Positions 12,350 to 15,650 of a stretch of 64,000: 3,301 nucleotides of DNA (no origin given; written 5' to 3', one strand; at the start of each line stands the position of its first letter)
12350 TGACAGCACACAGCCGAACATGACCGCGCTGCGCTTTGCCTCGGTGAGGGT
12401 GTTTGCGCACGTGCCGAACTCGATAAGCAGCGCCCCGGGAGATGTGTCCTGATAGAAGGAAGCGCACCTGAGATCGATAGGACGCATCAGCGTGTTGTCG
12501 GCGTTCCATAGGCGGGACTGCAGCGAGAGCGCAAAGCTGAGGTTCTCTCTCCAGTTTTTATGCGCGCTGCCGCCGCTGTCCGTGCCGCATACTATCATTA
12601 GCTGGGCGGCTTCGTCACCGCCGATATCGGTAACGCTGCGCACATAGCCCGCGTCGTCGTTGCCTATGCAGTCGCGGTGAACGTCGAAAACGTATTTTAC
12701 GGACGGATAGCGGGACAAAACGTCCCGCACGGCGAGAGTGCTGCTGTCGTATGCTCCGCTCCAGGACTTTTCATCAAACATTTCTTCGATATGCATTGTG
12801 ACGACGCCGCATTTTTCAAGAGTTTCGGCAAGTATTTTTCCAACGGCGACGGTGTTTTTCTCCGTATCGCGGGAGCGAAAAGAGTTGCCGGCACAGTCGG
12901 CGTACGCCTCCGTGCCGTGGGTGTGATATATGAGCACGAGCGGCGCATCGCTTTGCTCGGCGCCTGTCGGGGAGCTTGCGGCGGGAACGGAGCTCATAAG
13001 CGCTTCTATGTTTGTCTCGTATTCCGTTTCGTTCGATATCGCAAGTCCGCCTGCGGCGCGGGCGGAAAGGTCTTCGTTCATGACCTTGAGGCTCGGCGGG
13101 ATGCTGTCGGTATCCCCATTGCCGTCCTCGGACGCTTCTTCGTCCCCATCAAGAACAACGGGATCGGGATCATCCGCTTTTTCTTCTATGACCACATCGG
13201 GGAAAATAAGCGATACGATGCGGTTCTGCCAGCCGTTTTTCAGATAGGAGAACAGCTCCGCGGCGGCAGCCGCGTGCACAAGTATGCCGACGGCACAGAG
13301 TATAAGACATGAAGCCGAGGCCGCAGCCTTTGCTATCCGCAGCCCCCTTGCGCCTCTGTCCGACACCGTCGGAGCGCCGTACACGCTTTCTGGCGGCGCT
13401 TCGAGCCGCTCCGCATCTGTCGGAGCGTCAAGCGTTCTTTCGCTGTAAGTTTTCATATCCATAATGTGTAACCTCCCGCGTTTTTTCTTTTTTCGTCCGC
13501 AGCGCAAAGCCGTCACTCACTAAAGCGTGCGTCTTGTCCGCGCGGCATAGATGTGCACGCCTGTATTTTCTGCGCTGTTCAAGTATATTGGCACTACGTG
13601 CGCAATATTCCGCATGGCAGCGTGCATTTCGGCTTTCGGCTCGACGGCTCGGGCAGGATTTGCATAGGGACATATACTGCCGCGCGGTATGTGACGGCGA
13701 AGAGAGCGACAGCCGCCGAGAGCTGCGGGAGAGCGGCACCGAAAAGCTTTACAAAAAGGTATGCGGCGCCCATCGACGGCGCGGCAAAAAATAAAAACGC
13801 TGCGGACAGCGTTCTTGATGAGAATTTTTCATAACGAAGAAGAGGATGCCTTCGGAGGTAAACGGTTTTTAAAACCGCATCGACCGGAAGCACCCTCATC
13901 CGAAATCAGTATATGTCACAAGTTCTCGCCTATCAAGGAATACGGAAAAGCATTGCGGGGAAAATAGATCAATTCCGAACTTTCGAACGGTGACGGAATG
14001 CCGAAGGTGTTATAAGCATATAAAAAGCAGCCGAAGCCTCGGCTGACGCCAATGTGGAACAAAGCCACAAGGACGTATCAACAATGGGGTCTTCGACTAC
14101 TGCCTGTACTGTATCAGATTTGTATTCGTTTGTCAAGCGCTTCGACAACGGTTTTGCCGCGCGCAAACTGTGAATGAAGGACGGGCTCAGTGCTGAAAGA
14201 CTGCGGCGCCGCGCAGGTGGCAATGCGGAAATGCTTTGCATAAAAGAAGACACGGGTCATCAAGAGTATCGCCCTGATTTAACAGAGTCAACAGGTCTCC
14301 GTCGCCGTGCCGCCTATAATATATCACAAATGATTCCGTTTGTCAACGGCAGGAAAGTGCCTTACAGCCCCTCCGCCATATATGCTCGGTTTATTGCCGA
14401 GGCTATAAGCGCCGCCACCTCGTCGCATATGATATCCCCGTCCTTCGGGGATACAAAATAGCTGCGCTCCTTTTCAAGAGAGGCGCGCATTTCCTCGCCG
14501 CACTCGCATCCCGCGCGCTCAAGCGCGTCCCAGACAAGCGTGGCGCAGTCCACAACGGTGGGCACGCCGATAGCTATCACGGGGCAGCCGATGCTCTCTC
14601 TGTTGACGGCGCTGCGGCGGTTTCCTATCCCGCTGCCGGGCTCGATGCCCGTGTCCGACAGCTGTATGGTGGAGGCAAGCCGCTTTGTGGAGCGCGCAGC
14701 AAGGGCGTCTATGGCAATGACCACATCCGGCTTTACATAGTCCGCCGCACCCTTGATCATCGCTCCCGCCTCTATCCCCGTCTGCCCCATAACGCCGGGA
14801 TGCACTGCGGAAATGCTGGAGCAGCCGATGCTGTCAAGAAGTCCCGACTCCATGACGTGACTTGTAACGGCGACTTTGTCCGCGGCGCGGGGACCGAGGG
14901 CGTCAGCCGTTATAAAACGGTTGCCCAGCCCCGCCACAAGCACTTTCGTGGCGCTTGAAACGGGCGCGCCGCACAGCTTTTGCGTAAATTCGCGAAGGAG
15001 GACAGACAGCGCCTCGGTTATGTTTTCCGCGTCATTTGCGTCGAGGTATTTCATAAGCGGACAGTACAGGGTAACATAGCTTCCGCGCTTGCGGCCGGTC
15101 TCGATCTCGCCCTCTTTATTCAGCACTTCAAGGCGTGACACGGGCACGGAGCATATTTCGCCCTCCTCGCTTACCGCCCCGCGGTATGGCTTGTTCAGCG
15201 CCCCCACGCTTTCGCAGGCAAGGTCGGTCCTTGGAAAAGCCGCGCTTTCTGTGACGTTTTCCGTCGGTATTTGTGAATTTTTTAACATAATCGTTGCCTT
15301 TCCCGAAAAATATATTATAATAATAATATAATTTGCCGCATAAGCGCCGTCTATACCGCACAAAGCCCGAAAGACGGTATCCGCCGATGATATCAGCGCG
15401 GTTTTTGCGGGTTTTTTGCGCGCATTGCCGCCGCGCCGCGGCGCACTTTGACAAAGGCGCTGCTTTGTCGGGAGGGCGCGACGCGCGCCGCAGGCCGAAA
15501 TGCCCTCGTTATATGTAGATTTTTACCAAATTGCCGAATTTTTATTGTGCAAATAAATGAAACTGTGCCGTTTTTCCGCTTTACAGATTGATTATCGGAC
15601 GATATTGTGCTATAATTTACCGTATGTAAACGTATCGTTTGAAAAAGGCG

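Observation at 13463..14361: Two orphan promoter-to-terminator units (candidate new ncRNAs) fill the gpr-spoIIP gap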

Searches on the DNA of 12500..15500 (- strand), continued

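Call 33: search_dna_similar(query=L012:4860-5940:+, collection=phages, mode=distant, max_evalue=0.01)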
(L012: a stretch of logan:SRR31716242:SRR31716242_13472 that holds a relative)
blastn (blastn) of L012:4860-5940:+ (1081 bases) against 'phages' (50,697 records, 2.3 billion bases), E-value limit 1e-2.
No match.

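Call 67: search_dna_similar(query=L037:3427-4400:+, collection=plasmids, mode=distant, max_evalue=0.01)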
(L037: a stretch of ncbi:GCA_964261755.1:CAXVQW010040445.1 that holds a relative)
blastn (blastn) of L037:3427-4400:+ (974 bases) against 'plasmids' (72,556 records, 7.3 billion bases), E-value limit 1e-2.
No match.

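Call 68: search_dna_similar(query=L013:4430-5840:+, collection=plasmids, mode=distant, max_evalue=0.01)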
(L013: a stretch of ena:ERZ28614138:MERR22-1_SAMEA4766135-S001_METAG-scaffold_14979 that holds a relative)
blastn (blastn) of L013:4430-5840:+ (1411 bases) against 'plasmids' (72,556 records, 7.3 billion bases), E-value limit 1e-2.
No match.

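Call 71: build_rna_model(alignment_id=A4, structure=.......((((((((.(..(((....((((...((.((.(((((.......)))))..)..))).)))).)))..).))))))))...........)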
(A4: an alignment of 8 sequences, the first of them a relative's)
Model R1 built from alignment A4 (8 sequences, 96 columns); structure: as given.
model positions 92; base pairs 25; branch points 0; effective number of sequences 1.51; information 0.621 bits per position. Calibrated on 0.2 Mb of random sequence (short: E-values are rough).
structure used (alignment columns):
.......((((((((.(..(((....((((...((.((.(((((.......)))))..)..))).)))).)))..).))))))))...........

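Call 72: search_with_rna_model(model_id=R1, sources=[window, L001, L002, L005, L006, L007, L012, L013, L033, L034, L036, L037], max_evalue=10)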
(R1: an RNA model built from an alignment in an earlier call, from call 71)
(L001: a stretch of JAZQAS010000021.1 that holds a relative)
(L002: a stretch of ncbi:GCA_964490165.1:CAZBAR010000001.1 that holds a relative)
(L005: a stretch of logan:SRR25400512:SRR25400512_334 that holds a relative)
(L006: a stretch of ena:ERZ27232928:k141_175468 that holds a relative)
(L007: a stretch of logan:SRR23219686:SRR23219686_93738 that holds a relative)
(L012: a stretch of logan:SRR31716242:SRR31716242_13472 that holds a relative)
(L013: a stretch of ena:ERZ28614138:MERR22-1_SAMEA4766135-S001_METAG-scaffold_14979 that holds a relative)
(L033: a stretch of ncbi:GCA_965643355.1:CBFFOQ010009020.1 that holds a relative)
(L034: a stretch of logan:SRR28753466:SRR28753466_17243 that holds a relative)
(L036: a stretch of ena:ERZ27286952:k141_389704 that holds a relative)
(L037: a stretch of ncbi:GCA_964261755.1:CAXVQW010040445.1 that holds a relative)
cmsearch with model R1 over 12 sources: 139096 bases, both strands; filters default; matches with E-value up to 10: 11.
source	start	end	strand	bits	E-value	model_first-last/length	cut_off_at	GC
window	14016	14107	-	108.1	4.3e-27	1-92/92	no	0.51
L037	4017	4108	+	108.1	4.3e-27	1-92/92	no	0.51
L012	5291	5382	+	107.5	6.3e-27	1-92/92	no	0.53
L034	3682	3773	+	106.3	1.3e-26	1-92/92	no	0.51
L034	3881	3975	+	78.7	6.7e-19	1-92/92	no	0.4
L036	4328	4422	+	77.7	1.3e-18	1-92/92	no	0.41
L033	4013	4101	+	76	3.9e-18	1-92/92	no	0.54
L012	5121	5207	+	14.1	0.77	1-92/92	no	0.44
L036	4159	4245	+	14.1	0.77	1-92/92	no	0.44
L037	3678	3764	+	14.1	0.77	1-92/92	no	0.44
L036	3799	3881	+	13.8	0.96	1-92/92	no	0.49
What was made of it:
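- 14018..14101 (-): Unit B RNA, about 84 nt. An 11-bp closing stem (14101-14091 with 14036-14026) surrounds an inner hairpin with loop CUUUGUU. The alternative local terminator hairpin is 14045-14028. U5 follows. Covariance-model score 108 bits (call 72).
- There are related paralogues: X and B flanks are about 67% identical, and the covariance model cross-detects X and T6 at about 14 bits (call 72).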

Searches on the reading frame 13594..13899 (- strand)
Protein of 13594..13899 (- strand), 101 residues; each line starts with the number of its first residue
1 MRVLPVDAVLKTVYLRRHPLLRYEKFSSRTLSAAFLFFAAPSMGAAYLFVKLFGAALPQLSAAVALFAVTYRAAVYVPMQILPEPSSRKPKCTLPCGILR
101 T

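Call 34: search_protein_families(library=pfam, proteins=[window:13594-13899:-], max_evalue=1)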
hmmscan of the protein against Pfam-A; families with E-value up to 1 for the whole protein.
window:13594-13899:- (101 aa): 0 families
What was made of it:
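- There are no Pfam hits (call 34).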
